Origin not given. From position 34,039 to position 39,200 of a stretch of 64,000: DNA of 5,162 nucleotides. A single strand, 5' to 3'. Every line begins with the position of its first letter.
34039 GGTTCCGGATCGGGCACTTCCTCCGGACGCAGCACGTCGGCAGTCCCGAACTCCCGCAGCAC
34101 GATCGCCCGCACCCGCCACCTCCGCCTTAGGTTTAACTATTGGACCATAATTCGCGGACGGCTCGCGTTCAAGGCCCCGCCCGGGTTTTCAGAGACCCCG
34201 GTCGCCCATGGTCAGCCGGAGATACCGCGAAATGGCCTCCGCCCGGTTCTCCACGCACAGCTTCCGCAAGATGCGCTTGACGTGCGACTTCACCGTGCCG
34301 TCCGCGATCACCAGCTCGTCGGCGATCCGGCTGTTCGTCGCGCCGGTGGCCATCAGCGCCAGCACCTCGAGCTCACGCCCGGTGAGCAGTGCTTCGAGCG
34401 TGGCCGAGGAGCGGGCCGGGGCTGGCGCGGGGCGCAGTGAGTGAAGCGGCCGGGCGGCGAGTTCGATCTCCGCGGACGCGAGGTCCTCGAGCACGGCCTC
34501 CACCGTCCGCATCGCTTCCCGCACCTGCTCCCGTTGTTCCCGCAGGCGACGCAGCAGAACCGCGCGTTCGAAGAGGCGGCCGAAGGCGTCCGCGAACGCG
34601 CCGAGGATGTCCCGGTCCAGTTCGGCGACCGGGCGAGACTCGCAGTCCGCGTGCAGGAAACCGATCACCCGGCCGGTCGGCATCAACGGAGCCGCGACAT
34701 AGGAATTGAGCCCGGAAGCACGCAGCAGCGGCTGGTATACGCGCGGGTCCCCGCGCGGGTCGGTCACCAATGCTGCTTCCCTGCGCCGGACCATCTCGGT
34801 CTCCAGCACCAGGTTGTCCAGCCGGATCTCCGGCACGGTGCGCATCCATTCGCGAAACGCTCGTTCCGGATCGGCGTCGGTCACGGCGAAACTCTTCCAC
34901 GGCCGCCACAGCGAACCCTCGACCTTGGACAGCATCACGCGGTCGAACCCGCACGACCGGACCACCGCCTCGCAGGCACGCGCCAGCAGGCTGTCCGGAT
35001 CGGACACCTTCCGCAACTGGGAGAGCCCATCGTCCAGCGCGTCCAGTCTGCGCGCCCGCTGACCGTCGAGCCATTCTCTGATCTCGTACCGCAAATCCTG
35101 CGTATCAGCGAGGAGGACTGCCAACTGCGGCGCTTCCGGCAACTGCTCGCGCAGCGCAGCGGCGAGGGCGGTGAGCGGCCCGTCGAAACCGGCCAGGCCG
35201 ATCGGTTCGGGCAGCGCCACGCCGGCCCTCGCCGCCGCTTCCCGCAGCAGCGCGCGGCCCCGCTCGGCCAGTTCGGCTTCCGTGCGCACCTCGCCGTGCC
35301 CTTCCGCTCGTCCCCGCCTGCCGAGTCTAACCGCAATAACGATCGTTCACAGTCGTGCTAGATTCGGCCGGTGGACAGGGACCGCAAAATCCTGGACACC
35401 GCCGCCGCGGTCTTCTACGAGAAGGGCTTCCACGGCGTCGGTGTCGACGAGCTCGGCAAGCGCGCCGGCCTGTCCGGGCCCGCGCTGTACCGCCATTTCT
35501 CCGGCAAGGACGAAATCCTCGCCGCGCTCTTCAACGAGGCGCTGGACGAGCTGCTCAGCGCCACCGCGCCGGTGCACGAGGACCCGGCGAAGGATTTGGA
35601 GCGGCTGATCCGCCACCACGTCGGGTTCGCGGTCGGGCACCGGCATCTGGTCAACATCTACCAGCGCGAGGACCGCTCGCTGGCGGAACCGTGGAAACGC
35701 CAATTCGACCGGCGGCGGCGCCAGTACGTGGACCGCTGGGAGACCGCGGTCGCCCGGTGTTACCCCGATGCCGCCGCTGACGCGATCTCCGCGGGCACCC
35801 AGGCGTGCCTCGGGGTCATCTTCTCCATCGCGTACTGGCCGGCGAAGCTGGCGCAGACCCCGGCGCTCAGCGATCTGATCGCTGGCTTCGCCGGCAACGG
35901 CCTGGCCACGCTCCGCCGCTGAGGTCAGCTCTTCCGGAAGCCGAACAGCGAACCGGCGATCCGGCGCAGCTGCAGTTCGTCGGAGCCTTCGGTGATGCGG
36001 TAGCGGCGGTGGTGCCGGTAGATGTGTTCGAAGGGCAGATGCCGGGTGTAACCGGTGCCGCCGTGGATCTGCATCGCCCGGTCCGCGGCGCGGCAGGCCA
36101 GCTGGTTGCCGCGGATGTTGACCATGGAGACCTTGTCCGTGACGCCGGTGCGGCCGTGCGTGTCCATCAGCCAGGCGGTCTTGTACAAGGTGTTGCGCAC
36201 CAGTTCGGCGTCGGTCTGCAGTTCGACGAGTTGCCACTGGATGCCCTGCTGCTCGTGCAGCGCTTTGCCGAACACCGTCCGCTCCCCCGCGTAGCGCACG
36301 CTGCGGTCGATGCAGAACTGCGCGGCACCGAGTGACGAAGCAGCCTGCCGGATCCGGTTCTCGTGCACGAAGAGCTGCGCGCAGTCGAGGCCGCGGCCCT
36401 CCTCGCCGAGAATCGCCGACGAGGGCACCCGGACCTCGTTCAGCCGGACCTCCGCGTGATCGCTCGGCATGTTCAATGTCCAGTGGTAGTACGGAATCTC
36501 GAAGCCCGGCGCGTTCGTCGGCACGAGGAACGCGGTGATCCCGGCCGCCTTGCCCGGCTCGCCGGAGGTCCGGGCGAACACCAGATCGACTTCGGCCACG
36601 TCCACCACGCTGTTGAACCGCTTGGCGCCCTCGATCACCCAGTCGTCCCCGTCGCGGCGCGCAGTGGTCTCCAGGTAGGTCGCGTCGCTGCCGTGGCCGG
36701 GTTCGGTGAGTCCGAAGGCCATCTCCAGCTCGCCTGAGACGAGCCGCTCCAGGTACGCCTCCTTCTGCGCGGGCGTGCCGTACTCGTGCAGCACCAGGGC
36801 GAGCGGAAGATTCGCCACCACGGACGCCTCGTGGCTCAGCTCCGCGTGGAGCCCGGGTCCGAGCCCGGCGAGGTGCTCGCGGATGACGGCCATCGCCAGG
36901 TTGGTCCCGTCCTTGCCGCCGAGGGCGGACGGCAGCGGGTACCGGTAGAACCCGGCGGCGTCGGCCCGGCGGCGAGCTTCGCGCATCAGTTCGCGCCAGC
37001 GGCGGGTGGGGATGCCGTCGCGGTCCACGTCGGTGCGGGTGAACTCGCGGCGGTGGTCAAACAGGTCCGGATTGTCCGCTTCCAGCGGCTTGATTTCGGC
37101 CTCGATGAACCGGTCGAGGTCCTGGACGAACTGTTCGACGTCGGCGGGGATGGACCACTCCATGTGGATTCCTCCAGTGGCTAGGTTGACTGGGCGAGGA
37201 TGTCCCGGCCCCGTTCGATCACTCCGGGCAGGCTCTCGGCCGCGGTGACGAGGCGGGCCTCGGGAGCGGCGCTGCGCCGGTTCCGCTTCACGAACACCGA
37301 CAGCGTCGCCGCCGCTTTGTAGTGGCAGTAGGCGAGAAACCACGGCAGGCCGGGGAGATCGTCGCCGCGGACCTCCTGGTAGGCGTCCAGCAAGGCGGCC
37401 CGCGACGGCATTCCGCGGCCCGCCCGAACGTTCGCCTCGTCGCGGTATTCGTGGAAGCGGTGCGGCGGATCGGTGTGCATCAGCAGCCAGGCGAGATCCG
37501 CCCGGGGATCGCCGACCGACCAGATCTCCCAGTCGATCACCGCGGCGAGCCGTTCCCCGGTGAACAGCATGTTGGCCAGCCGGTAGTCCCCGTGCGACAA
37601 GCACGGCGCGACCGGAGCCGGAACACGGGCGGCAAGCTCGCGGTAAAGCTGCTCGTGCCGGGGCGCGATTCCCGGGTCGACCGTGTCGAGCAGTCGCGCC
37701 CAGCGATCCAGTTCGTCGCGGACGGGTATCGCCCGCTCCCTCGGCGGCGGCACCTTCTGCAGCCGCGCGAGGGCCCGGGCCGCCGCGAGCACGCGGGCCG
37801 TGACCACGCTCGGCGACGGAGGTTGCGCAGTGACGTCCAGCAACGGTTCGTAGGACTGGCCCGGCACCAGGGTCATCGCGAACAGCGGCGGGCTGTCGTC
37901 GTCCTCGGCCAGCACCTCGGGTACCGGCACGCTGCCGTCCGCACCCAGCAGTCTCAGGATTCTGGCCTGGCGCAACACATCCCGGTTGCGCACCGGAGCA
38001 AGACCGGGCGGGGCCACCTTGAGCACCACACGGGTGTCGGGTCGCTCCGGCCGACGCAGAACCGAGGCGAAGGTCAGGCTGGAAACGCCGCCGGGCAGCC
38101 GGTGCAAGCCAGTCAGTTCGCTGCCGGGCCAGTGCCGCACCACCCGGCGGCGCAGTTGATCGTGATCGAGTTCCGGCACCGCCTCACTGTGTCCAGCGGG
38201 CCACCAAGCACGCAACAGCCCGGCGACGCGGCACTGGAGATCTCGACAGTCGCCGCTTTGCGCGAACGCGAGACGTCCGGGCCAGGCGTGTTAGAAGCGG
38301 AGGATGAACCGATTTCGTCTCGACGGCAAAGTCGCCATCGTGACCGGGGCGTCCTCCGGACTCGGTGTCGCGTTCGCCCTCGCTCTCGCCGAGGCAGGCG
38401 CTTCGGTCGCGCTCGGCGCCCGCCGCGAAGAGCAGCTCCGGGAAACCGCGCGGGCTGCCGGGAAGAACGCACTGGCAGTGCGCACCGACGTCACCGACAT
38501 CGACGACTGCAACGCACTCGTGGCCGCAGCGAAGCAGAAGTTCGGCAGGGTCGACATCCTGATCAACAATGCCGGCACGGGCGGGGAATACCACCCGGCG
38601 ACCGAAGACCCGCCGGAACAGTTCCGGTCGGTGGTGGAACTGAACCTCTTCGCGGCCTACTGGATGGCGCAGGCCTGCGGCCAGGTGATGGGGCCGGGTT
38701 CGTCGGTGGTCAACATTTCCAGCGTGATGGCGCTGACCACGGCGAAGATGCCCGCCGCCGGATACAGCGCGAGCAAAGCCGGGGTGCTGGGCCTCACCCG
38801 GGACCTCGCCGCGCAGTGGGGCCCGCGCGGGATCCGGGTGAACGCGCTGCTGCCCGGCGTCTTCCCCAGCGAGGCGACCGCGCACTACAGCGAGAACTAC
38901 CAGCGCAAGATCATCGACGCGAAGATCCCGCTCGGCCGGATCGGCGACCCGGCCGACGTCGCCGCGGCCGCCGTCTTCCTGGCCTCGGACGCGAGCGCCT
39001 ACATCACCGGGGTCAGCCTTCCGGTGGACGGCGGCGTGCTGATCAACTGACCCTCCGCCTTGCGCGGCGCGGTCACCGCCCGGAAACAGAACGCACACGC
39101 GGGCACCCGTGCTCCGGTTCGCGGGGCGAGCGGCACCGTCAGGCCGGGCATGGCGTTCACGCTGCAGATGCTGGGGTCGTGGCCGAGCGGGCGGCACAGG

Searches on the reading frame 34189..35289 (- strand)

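Call 29: search_protein_families(library=pfam, proteins=[window:34189-35289:-], max_evalue=0.001)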
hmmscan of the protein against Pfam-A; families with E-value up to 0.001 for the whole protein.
window:34189-35289:- (366 aa): 4 families
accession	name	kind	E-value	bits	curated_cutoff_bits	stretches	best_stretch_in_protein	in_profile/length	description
PF00196.25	GerE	-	2.2e-17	62.9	23.5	1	301-354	2-55/57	Bacterial regulatory proteins, luxR family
PF01590.32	GAF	-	8.3e-11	43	22.4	1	97-237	1-130/133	GAF domain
PF13185.12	GAF_2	-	6.1e-08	33.4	28.6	1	96-238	2-133/136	GAF domain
PF08281.18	Sigma70_r4_2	-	0.0002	21.4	25.7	0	314-344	24-54/54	Sigma-70, region 4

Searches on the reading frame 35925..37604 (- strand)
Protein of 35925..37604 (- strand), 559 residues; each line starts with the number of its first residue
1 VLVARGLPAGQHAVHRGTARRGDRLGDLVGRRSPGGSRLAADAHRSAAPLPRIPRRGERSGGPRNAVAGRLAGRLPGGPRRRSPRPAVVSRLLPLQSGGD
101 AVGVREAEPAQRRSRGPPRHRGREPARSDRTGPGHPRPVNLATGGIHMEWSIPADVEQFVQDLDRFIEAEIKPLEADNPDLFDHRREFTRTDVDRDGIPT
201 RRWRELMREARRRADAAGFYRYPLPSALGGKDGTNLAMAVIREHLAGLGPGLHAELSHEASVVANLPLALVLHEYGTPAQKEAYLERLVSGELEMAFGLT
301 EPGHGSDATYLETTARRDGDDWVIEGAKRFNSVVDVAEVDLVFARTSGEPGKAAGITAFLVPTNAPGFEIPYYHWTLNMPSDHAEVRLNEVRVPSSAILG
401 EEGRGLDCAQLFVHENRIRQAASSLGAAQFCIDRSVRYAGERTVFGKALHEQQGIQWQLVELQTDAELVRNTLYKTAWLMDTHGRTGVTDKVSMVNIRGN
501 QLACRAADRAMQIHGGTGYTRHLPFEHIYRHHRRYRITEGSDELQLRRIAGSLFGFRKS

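Call 29: search_protein_families(library=pfam, proteins=[window:35925-37604:-], max_evalue=0.001)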
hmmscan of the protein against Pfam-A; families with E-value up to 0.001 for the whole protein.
window:35925-37604:- (559 aa): 4 families
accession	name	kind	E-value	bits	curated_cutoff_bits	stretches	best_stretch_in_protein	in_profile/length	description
PF00441.29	Acyl-CoA_dh_1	-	5.1e-41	140.8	22.4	1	403-552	1-148/150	Acyl-CoA dehydrogenase, C-terminal domain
PF02770.24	Acyl-CoA_dh_M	-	4.7e-19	68.8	33.3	1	296-388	1-94/97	Acyl-CoA dehydrogenase, middle domain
PF02771.21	Acyl-CoA_dh_N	-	1.1e-11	45.5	22.9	1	183-292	9-113/113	Acyl-CoA dehydrogenase, N-terminal domain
PF08028.16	Acyl-CoA_dh_2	-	1.6e-08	35.4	22.7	1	420-530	3-121/134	Acyl-CoA dehydrogenase, C-terminal domain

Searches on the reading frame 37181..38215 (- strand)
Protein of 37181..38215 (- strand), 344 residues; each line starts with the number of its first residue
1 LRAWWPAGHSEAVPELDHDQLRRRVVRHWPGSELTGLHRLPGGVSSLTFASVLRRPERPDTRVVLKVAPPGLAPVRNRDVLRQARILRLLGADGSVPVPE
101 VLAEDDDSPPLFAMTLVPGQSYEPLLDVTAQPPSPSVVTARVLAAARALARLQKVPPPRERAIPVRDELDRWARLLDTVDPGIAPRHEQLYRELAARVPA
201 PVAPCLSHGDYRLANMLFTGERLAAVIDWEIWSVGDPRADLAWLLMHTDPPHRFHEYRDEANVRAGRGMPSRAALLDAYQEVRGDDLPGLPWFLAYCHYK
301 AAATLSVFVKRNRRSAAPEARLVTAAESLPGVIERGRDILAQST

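Call 29: search_protein_families(library=pfam, proteins=[window:37181-38215:-], max_evalue=0.001)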
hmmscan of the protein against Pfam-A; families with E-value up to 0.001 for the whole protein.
window:37181-38215:- (344 aa): 2 families
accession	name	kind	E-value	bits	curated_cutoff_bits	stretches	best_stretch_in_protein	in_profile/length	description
PF01636.29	APH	-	2.1e-33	116.5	23.2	1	39-272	4-236/239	Phosphotransferase enzyme family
PF07914.17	DUF1679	-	0.00046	19.6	24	1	204-248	268-317/414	Uncharacterized oxidoreductase dhs-27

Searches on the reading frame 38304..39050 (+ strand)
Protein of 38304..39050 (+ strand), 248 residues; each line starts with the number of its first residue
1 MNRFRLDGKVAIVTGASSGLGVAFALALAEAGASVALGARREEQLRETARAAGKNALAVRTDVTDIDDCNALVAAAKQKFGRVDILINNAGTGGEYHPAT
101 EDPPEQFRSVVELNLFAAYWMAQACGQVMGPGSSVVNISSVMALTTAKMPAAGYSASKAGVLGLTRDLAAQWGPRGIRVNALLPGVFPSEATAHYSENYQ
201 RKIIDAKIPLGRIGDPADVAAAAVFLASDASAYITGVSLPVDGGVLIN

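Call 28: search_protein_families(library=pfam, proteins=[window:38304-39050:+], max_evalue=0.001)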
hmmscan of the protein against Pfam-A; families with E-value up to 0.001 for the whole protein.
window:38304-39050:+ (248 aa): 5 families
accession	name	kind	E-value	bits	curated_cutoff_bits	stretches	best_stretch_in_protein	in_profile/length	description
PF13561.12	adh_short_C2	-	6.4e-62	209.7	27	1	15-245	1-235/236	Enoyl-(Acyl carrier protein) reductase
PF00106.31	adh_short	-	2.5e-49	167.8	26.6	1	9-198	1-193/195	short chain dehydrogenase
PF08659.16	KR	-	1.4e-08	35.3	22.6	1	12-158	4-153/180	KR domain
PF23441.1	SDR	-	7.6e-07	29.2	27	1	10-247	9-257/258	SDR-like rossmann domain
PF01370.27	Epimerase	-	4.7e-05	23.3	20.9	1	12-173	2-161/240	NAD dependent epimerase/dehydratase family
